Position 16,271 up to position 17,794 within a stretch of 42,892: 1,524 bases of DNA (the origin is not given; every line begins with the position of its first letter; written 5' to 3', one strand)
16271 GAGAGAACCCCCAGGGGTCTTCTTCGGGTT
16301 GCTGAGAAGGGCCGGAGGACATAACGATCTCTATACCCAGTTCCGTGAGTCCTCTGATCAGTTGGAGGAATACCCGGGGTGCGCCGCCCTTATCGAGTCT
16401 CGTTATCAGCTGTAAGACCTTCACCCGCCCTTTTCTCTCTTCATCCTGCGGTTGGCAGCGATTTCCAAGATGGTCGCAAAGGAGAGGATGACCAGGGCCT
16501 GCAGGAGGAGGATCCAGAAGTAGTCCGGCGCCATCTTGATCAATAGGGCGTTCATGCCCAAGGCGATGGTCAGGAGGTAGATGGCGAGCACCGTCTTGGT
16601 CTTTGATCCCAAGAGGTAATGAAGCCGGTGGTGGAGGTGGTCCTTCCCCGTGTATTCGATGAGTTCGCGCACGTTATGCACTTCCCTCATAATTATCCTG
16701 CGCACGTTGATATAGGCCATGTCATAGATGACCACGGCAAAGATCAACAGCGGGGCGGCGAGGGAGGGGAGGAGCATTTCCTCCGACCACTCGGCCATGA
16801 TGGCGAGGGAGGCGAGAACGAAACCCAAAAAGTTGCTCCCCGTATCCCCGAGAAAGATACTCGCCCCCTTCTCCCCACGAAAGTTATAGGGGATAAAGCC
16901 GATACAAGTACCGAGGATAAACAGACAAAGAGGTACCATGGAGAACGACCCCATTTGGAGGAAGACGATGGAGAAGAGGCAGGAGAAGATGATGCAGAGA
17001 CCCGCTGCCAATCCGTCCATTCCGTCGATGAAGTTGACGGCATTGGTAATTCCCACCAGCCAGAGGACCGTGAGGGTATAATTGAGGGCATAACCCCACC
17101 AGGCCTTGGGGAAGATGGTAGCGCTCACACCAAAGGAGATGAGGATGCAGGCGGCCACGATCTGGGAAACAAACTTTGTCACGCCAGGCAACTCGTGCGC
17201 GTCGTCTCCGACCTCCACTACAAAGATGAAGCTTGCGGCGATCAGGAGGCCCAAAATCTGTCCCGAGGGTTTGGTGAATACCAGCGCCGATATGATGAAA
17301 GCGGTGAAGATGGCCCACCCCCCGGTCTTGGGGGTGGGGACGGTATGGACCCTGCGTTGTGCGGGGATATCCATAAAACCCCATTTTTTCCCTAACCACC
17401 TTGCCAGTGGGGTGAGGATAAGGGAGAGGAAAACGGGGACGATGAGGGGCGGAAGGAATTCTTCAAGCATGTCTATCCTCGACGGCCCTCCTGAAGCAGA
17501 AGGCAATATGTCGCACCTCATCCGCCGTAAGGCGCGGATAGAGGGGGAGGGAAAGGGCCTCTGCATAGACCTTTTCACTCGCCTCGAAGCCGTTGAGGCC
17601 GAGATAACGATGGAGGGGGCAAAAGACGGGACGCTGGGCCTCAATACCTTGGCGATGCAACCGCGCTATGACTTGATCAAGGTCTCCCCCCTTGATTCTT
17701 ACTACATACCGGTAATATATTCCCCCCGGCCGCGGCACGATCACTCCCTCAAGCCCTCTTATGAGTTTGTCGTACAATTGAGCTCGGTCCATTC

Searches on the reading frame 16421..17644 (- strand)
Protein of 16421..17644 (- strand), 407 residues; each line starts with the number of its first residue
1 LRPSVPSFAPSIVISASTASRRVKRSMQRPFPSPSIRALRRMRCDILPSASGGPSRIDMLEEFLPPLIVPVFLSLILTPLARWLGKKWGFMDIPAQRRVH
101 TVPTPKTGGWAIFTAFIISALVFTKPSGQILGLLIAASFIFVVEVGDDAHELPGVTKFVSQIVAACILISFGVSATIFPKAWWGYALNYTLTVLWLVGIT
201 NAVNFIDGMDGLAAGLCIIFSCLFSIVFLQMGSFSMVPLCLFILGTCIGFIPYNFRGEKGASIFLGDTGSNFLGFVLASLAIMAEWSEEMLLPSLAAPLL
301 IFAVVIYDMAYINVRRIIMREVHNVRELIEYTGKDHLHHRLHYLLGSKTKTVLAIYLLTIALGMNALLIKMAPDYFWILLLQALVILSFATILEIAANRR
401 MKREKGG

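Call 51: search_protein_families(library=pfam, proteins=[window:16421-17644:-], max_evalue=0.001)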
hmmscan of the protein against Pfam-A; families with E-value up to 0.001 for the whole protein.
window:16421-17644:- (407 aa): 1 family
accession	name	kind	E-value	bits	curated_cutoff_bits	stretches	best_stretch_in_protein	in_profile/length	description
PF00953.26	Glycos_transf_4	-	1.2e-32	113.5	27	1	131-284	2-159/160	Glycosyl transferase family 4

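Call 67: search_protein_families(library=ncbifam, proteins=[window:16421-17644:-], max_evalue=0.00001)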
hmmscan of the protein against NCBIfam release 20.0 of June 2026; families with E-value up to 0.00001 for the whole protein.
window:16421-17644:- (407 aa): 3 families
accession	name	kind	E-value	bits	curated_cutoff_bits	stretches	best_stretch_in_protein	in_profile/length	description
TIGR02380.1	ECA_wecA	exception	2.9e-25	89.2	326.05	1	69-359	6-298/346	UDP-N-acetylglucosamine--undecaprenyl-phosphate N-acetylglucosaminephosphotransferase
NF053644.1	MraY_archaea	equivalog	3.6e-20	72.6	450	1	151-364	147-337/340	pseudomurein biosynthesis MraY family phospho-N-acetylmuramoyl-pentapeptide-transferase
TIGR00445.1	mraY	equivalog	1.8e-12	47.4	192.05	1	102-307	33-267/321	phospho-N-acetylmuramoyl-pentapeptide-transferase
